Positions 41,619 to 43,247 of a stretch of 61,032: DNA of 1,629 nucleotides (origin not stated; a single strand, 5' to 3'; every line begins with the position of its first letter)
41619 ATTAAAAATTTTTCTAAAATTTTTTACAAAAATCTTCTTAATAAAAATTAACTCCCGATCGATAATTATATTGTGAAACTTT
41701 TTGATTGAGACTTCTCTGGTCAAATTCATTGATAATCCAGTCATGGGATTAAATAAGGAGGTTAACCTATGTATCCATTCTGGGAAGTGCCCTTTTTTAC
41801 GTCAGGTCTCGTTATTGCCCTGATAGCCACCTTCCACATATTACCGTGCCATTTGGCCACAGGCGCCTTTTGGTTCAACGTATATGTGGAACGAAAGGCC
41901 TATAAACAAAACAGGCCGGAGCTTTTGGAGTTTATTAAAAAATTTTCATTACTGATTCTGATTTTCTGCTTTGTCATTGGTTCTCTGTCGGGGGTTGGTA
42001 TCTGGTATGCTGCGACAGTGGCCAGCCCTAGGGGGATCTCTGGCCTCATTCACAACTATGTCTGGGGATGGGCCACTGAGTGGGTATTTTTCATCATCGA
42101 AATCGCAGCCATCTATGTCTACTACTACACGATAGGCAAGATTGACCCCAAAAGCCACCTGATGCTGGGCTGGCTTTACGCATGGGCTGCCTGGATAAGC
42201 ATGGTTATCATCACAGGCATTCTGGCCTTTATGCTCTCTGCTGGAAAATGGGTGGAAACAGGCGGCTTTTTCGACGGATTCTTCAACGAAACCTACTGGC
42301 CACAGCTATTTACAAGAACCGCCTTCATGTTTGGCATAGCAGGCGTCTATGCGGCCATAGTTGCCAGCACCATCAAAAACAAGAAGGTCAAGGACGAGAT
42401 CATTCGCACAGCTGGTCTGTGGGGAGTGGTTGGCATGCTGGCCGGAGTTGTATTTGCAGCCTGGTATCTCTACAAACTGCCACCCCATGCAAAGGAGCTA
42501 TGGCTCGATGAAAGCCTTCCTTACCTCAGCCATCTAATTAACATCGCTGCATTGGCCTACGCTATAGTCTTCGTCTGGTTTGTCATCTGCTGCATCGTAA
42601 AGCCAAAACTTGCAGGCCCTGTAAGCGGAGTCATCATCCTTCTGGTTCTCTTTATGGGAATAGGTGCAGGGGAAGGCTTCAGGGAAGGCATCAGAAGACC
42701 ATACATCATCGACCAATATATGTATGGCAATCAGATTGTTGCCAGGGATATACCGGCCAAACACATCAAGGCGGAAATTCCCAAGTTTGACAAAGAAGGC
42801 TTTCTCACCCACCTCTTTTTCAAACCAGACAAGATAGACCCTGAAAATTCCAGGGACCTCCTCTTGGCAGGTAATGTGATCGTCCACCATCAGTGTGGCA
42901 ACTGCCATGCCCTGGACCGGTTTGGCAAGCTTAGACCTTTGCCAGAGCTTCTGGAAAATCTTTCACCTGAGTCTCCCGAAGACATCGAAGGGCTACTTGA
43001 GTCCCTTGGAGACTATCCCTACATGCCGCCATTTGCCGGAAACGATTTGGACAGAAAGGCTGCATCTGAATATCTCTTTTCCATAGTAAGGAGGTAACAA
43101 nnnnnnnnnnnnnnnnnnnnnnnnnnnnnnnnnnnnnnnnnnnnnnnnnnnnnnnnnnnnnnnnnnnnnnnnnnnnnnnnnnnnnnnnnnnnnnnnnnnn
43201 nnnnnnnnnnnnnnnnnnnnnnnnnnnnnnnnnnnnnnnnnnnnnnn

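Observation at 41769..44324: Cytochrome bd-like subunit I fused to a haem-c domain, with a second polytopic partner: an uncharacterised member of the bd superfamily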

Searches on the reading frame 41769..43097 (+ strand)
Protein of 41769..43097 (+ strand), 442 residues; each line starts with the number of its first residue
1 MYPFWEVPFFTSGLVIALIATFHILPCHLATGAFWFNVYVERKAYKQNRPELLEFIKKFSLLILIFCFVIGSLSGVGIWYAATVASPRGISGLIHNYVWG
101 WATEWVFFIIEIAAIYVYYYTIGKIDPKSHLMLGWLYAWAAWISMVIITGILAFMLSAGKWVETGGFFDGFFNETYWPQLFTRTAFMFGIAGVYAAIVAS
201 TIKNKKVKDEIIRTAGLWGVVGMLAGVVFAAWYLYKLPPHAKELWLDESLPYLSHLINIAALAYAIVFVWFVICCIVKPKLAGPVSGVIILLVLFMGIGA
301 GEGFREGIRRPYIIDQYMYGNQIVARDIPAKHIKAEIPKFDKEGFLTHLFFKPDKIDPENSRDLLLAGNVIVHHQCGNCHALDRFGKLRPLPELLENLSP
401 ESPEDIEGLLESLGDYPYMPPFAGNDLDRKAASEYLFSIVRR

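Call 3: search_protein_families(library=pfam, proteins=[window:41769-43097:+], max_evalue=1)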
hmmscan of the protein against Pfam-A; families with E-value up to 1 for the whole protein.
window:41769-43097:+ (442 aa): 2 families
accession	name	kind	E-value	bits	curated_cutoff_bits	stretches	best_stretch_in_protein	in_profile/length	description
PF01654.22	Cyt_bd_oxida_I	-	3.7e-07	29.5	26.2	1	15-229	5-229/418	Cytochrome bd terminal oxidase subunit I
PF13442.11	Cytochrome_CBB3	-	0.0011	19.7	27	1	367-435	5-67/68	Cytochrome C oxidase, cbb3-type, subunit III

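Call 4: search_protein_families(library=ncbifam, proteins=[window:41769-43097:+], max_evalue=1)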
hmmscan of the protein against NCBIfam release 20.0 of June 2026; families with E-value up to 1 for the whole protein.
window:41769-43097:+ (442 aa): 1 family
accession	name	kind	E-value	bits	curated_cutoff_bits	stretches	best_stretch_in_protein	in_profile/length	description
NF009027.0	PRK12363.1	equivalog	0.084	11.5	572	1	212-326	34-144/703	phosphoglycerol transferase I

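Call 5: find_homologous_proteins(query=window:41769-43097:+)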
Query window:41769-43097:+ (442 aa): 504 proteins with E <= 0.001 among 8000 candidates; the best 120 are listed.
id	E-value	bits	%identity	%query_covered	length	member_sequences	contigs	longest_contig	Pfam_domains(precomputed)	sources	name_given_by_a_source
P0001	0.0e+0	1024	100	100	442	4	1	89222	PF01654.23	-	-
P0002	6.8e-269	910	85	100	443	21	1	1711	PF01654.23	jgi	-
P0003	3.1e-268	908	85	100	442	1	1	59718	PF01654.23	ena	-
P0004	1.9e-267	906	85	100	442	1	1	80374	PF01654.23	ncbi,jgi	-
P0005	1.8e-266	902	83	100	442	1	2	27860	PF01654.23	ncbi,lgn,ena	-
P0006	2.3e-264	895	84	100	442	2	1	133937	PF01654.23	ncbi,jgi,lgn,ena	-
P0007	3.3e-238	809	75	100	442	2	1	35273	-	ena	-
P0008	3.5e-237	806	76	100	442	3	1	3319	-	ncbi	-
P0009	5.1e-237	805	76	100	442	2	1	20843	PF01654.23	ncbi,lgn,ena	-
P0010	7.2e-232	788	73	100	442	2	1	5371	PF01654.23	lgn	-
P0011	7.9e-232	788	73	100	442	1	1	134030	PF01654.23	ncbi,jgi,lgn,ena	-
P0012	7.2e-231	785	74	100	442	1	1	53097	PF13442.12,PF01654.23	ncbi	-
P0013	1.5e-230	784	74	100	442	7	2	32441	PF01654.23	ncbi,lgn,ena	-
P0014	5.6e-230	782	72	100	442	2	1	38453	PF01654.23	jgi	jgi:cytochrome bd-type quinol oxidase subunit 1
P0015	5.9e-228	775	73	100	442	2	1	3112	PF01654.23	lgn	-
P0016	7.6e-228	775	72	100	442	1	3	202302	PF01654.23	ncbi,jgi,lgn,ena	-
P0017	9.2e-225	765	71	100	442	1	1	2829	PF01654.23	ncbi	-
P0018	1.1e-224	765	73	100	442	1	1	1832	PF13442.12,PF01654.23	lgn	-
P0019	2.1e-220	750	70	100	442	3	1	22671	PF01654.23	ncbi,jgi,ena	-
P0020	3.1e-220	750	69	100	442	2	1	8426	PF01654.23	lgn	-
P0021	9.9e-219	745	69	100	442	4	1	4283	PF01654.23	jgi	jgi:mono/diheme cytochrome c family protein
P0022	1.8e-212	724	73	93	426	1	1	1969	PF01654.23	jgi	jgi:hypothetical protein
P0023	2.9e-212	724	67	100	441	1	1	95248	PF01654.23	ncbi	-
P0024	2.7e-209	714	68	99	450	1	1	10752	PF01654.23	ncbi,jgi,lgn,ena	-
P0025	3.1e-209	714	67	99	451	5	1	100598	PF01654.23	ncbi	-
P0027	4.4e-192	657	63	99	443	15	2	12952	PF01654.23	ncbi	-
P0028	1.1e-190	652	62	99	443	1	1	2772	PF01654.23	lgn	-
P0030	3.6e-190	651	62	99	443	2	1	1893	PF01654.23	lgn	-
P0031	3.7e-190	651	64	95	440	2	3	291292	PF13442.12,PF01654.23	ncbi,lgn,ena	-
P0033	2.6e-188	645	61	100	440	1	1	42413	PF13442.12,PF01654.23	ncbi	ncbi:cytochrome ubiquinol oxidase subunit I [Thermosulfuriphilus sp.]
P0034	2.7e-188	645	63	95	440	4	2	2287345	PF13442.12,PF01654.23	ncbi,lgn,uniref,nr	ncbi:cytochrome C [Thermosulfuriphilus ammonigenes]|uniref:Cytochrome C n=1 Tax=Thermosulfuriphilus 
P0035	4.1e-188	644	60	100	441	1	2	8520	PF01654.23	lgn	-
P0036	4.5e-188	644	60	100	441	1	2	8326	PF01654.23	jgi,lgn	jgi:hypothetical protein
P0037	5.8e-187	640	74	81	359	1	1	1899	PF01654.23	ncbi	-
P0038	9.1e-187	640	60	100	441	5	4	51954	PF01654.23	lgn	-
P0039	1.5e-186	639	60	100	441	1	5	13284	PF01654.23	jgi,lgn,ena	-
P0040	1.6e-186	639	60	100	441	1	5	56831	PF01654.23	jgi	-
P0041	1.9e-186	638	60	100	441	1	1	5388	PF01654.23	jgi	-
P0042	5.6e-186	637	60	100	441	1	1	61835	PF01654.23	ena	-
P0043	6.4e-186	637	60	100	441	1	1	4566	PF01654.23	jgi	-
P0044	6.5e-186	637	60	100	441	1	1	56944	PF13442.12,PF01654.23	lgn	-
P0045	8.2e-186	636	59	100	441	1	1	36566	PF01654.23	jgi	jgi:hypothetical protein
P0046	2.0e-185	635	60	100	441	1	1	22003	PF13442.12,PF01654.23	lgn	-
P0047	5.0e-185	634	60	100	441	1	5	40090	PF01654.23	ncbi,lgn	-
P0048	5.8e-185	634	60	100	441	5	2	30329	PF13442.12,PF01654.23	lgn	-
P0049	2.7e-183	628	59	99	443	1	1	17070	PF01654.23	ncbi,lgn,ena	-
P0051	2.6e-181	622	60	100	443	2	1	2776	PF01654.23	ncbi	-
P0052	9.4e-181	620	60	100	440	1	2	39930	PF13442.12,PF01654.23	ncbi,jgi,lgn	-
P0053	1.8e-180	619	61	99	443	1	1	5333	PF01654.23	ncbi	-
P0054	9.6e-180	616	60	100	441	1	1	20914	PF13442.12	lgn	-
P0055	1.6e-179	616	61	97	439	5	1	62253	PF13442.12,PF01654.23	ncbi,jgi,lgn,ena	-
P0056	8.5e-177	607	58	97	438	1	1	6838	PF13442.12,PF01654.23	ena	-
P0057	5.3e-176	604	59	100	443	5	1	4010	PF01654.23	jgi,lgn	-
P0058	1.4e-175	603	59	100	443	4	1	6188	PF01654.23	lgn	-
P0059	1.3e-174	599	57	100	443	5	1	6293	PF01654.23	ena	-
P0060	1.3e-173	596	60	97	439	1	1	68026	PF13442.12,PF01654.23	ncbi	-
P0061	1.6e-173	596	58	97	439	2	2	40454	PF13442.12,PF01654.23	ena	-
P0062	4.2e-173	594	57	97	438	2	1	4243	PF13442.12,PF01654.23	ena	-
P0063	6.3e-173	594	59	100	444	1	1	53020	PF13442.12,PF01654.23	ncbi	-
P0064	2.5e-172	592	55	97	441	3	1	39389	PF13442.12,PF01654.23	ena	-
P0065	2.9e-171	588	56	100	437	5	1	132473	PF13442.12,PF01654.23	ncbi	-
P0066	4.0e-170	585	59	100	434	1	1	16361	PF01654.23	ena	-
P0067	4.6e-170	584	58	100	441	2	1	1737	PF01654.23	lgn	-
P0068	1.1e-169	583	57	100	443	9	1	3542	PF01654.23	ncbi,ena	-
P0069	1.5e-168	579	58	100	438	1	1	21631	PF13442.12,PF01654.23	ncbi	ncbi:MAG: cytochrome ubiquinol oxidase subunit I [Caldimicrobium sp.]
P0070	1.6e-168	579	58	100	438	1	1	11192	PF13442.12,PF01654.23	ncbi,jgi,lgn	ncbi:MAG: cytochrome ubiquinol oxidase subunit I [Caldimicrobium sp.]|jgi:cytochrome bd-type quinol 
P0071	1.0e-167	577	56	97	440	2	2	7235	PF13442.12,PF01654.23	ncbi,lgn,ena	-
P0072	3.3e-167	575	58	100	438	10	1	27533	PF13442.12,PF01654.23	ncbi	-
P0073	8.1e-167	574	57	100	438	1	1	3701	PF01654.23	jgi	-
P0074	6.5e-166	571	56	100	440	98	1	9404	PF13442.12,PF01654.23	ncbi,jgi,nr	ncbi:MAG: cytochrome ubiquinol oxidase subunit I, partial [Thermodesulfobacterium sp.]|jgi:cytochrom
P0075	1.4e-165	570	57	100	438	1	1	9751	PF01654.23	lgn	-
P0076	1.7e-165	569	57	100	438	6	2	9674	PF01654.23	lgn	-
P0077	3.8e-164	565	55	100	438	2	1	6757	PF01654.23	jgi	-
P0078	1.3e-163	563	56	100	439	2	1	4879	PF01654.23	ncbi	-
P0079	3.1e-163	562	57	99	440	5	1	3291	PF01654.23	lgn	-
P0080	3.5e-163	562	55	100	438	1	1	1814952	PF13442.12,PF01654.23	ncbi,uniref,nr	ncbi:cytochrome C [Caldimicrobium thiodismutans]|uniref:Cytochrome C n=1 Tax=Caldimicrobium thiodism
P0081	5.8e-162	558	55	100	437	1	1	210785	PF01654.23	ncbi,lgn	-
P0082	6.3e-162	558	56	100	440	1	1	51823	PF01654.23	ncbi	-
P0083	1.7e-161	556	54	100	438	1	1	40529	PF13442.12,PF01654.23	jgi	jgi:cytochrome bd-type quinol oxidase subunit 1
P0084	4.3e-161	555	55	100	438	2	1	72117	PF13442.12,PF01654.23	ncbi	-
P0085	1.7e-160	553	54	100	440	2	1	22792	PF13442.12,PF01654.23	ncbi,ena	-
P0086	2.3e-160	552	55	100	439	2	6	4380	PF01654.23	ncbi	ncbi:MAG: cytochrome ubiquinol oxidase subunit I [bacterium]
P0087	2.3e-160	552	56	99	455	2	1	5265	PF01654.23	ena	-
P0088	2.4e-160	552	55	100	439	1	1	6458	PF01654.23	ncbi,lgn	ncbi:MAG: hypothetical protein ACK4GE_04530 [Caldimicrobium sp.]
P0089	3.0e-160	552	55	100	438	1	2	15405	PF01654.23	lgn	-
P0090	5.0e-159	548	56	100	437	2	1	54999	PF01654.23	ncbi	ncbi:MAG: cytochrome ubiquinol oxidase subunit I [Thermosulfidibacteraceae bacterium]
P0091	5.4e-159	548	55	99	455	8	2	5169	PF13442.12,PF01654.23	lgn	-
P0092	5.8e-159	548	55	100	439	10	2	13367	PF01654.23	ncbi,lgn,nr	ncbi:MAG: cytochrome ubiquinol oxidase subunit I [Deltaproteobacteria bacterium]|nr:cytochrome ubiqu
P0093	6.3e-159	548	55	99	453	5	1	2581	PF01654.23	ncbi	-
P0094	1.2e-158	547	53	100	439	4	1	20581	PF01654.23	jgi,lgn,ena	-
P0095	3.7e-158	545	56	100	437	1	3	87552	PF01654.23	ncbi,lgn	-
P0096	3.7e-158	545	55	100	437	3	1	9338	PF01654.23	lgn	-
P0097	4.6e-158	545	55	100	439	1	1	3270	PF01654.23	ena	-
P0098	4.8e-158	545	55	100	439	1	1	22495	PF01654.23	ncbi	-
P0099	4.9e-158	545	53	100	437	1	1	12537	PF13442.12,PF01654.23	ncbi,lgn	ncbi:MAG: cytochrome ubiquinol oxidase subunit I [Caldimicrobium sp.]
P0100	6.1e-158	544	54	100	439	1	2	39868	PF01654.23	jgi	jgi:cytochrome bd-type quinol oxidase subunit 1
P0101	6.8e-158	544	55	100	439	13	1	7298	PF01654.23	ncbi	-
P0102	7.6e-158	544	54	99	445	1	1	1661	PF01654.23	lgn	-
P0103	8.7e-158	544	56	100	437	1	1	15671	PF01654.23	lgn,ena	-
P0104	2.0e-157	543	54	99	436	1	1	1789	PF13442.12,PF01654.23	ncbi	-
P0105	3.0e-157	542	54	100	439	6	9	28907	PF01654.23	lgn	-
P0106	3.0e-157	542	53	100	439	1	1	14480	PF01654.23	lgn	-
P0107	8.7e-157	541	55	99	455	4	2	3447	PF01654.23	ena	-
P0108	1.2e-156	540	54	100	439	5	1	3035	PF13442.12,PF01654.23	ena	-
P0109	2.1e-156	539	54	100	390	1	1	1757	PF01654.23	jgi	-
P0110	4.0e-156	538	54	100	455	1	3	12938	PF01654.23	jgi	jgi:cytochrome bd-type quinol oxidase subunit 1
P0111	9.4e-156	537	55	100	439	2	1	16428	PF01654.23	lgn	-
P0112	1.3e-155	537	55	100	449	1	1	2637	PF13442.12,PF01654.23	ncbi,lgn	-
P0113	1.5e-155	537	53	100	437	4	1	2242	PF13442.12,PF01654.23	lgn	-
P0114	3.4e-155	535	54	100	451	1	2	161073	PF01654.23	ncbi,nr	ncbi:MAG: cytochrome ubiquinol oxidase subunit I [Deltaproteobacteria bacterium]|nr:cytochrome ubiqu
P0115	8.7e-155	534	52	100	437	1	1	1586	PF13442.12,PF01654.23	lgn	-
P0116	1.5e-154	533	54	99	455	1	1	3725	PF01654.23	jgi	-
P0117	2.2e-154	533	53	99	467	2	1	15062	PF01654.23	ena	-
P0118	2.8e-154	532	54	99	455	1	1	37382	PF01654.23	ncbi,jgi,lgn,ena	-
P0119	2.8e-154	532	54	99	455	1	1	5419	PF01654.23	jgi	jgi:cytochrome bd-type quinol oxidase subunit 1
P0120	2.8e-154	532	51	100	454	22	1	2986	PF01654.23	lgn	-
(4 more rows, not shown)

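Call 15: search_solved_structures(query=A1, max_evalue=1, show_alignments=3)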
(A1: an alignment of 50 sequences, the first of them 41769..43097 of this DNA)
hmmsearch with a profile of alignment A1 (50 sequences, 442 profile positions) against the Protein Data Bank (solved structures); distinct sequences matched with E-value up to 1: 34.
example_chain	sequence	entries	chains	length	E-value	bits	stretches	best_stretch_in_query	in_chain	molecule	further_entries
4xyd_B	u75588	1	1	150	0.01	18.2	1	347-438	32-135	NorC-like protein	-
7q21_C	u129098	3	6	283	0.013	17.8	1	340-435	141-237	Cytochrome bc1 complex cytochrome c subunit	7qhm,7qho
9krr_A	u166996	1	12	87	0.027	16.8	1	365-439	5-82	Cytochrome c6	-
1gdv_A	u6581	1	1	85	0.098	15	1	365-439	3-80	CYTOCHROME C6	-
9wcx_U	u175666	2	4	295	0.11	14.8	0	361-435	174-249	Cytochrome bc1 complex cytochrome c subunit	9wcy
7y5e_GN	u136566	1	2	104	0.19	14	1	363-437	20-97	Cytochrome c6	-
7y7a_G7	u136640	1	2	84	0.25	13.6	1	365-437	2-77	Cytochrome c6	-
2aiu_A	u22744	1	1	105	0.31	13.3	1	365-396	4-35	Cytochrome c, testis-specific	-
3nwv_A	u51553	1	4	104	0.35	13.2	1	365-396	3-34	Cytochrome c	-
6ecj_A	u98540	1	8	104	0.35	13.2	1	365-396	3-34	Cytochrome c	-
8snh_G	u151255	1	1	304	0.38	13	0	343-387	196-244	Cbb3-type cytochrome c oxidase subunit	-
5dfs_A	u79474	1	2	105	0.39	13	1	365-395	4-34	Cytochrome c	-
6duj_A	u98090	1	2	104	0.42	12.9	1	365-395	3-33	Cytochrome c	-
4d4e_A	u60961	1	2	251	0.42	12.9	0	325-411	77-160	ARMADILLO REPEAT PROTEIN ARM00016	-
2n3y_A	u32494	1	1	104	0.42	12.9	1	365-395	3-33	Cytochrome c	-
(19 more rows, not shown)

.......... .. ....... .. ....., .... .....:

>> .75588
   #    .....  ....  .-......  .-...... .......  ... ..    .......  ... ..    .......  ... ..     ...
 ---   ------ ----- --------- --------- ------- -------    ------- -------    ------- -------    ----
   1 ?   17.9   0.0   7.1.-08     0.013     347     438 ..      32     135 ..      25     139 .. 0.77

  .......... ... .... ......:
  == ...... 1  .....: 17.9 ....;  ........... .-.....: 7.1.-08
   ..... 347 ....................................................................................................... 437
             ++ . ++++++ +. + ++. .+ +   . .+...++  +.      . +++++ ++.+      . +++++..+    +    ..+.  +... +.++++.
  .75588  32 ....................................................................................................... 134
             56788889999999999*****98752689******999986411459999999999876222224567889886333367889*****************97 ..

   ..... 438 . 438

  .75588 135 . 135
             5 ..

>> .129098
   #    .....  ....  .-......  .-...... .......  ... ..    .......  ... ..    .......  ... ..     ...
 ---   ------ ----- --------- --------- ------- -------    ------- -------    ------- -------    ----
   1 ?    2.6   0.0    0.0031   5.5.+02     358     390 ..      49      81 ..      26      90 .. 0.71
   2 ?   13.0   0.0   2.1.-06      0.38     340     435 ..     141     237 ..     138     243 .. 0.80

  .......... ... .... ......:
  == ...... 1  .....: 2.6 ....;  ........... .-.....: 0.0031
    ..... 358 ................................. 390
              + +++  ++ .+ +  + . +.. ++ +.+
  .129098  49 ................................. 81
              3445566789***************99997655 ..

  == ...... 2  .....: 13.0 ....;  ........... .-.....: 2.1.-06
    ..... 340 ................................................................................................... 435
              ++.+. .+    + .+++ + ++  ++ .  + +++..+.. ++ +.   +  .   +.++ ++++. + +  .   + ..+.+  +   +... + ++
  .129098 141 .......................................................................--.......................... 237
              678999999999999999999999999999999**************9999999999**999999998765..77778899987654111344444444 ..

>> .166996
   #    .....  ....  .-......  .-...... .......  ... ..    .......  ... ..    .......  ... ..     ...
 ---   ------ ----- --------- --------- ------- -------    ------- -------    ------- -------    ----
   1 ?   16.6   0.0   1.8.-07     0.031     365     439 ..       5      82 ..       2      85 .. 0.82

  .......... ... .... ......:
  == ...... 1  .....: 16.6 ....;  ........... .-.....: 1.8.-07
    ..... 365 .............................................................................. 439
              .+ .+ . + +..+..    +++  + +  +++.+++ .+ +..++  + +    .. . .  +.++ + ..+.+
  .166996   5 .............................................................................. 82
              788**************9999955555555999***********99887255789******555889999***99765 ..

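Call 19: find_related_loci(query=A1, collection=genome_contigs, flank=8000)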
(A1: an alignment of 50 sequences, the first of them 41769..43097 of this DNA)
Query A1 (442 aa) in genome_contigs; peptide patterns used: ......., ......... (x = any residue, [..] = any of these).
359 stretches matched a pattern; 210 encode a relative of the query (tblastn E <= 1e-3); the best 80 are kept; 80 distinct loci.
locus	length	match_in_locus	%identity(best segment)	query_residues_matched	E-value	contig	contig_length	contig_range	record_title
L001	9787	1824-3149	87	1-442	0e+0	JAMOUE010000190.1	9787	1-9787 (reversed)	MAG: Deltaproteobacteria bacterium isolate PIR-30_maxbin2_scaf2bin.128 PIR-30_scaffold_2666_c1, whole genome shotgun seq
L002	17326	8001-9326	86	1-442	0e+0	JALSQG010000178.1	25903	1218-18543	MAG: Deltaproteobacteria bacterium isolate 356-284_metabat2_scaf2bin.123 356-284_scaffold_706_c1, whole genome shotgun s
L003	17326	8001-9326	86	1-442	0e+0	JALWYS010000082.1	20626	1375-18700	MAG: Deltaproteobacteria bacterium isolate T2_metabat1_scaf2bin.029 T2_NODE_2220_length_20626_cov_4.734182, whole genome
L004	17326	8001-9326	84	1-442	0e+0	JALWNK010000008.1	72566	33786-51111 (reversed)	MAG: Deltaproteobacteria bacterium isolate M17_metabat2_scaf2bin.252 M17_NODE_112_length_72566_cov_9.384641, whole genom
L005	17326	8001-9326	85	1-442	0e+0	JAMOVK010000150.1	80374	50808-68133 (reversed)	MAG: Deltaproteobacteria bacterium isolate PIR-30_metabat2_scaf2bin.024 PIR-30_scaffold_81_c2, whole genome shotgun sequ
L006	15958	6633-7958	83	1-442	0e+0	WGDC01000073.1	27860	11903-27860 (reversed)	MAG: Deltaproteobacteria bacterium isolate S145_26 k151_34102, whole genome shotgun sequence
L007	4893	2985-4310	74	1-442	0e+0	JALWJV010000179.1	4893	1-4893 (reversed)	MAG: Deltaproteobacteria bacterium isolate M17_metabat1_scaf2bin.112 M17_NODE_24533_length_4893_cov_2.086236, whole geno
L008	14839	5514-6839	73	1-442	0e+0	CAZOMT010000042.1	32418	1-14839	MAG TPA_asm: uncultured Thermodesulfatator sp. isolate binchicken_co219_236 genome assembly, contig: k141_149669, whole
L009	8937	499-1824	76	1-442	0e+0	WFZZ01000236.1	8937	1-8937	MAG: Deltaproteobacteria bacterium isolate S143_37 k151_507923, whole genome shotgun sequence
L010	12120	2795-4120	74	1-442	0e+0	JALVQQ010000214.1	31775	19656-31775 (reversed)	MAG: Deltaproteobacteria bacterium isolate A3_metabat2_scaf2bin.059 A3_NODE_415_length_31775_cov_2.237519, whole genome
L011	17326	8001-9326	72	1-442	0e+0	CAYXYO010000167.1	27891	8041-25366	MAG TPA_asm: uncultured Desulfobacterales bacterium isolate binchicken_co219_374 genome assembly, contig: k141_475434, w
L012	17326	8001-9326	72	1-442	0e+0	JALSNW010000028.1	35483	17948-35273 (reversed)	MAG: Deltaproteobacteria bacterium isolate 356-284_metabat1_scaf2bin.060 356-284_scaffold_388_c1, whole genome shotgun s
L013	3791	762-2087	70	1-442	0e+0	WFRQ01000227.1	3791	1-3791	MAG: Deltaproteobacteria bacterium isolate S015_17 k151_249366, whole genome shotgun sequence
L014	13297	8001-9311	67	1-437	0e+0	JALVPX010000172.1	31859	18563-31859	MAG: Deltaproteobacteria bacterium isolate A3_metabat1_scaf2bin.213 A3_NODE_411_length_31859_cov_2.878041, whole genome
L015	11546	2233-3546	67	1-437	0e+0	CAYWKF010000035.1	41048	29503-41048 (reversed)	MAG TPA_asm: uncultured Desulfobacterales bacterium isolate binchicken_co219_194 genome assembly, contig: k141_1011553,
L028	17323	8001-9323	56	1-442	7e-174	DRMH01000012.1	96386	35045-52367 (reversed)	MAG TPA_asm: Thermosulfurimonas dismutans isolate HyVt-483 HyVt-483_k145_1098355, whole genome shotgun sequence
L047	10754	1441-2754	52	1-440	6e-157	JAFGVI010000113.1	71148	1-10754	MAG: Deltaproteobacteria bacterium isolate ZodW_Metabat.137 k87_17806972, whole genome shotgun sequence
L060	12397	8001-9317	51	1-441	2e-150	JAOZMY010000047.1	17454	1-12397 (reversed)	MAG: bacterium isolate GMC4_bin_23 GMC4_3444_length_17454_cov_14.233864, whole genome shotgun sequence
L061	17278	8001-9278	57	1-430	4e-171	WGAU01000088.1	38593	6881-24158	MAG: Aquificota bacterium isolate S143_74 k151_342906, whole genome shotgun sequence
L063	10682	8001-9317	53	1-441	3e-150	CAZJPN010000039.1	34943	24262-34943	MAG TPA_asm: uncultured Pseudomonadota bacterium isolate SRP271791_co1_55 genome assembly, contig: k141_230570, whole ge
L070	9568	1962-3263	54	1-439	7e-148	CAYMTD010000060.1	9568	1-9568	MAG TPA_asm: uncultured Syntrophaceae bacterium isolate binchicken_co274_204 genome assembly, contig: NODE_17318_length_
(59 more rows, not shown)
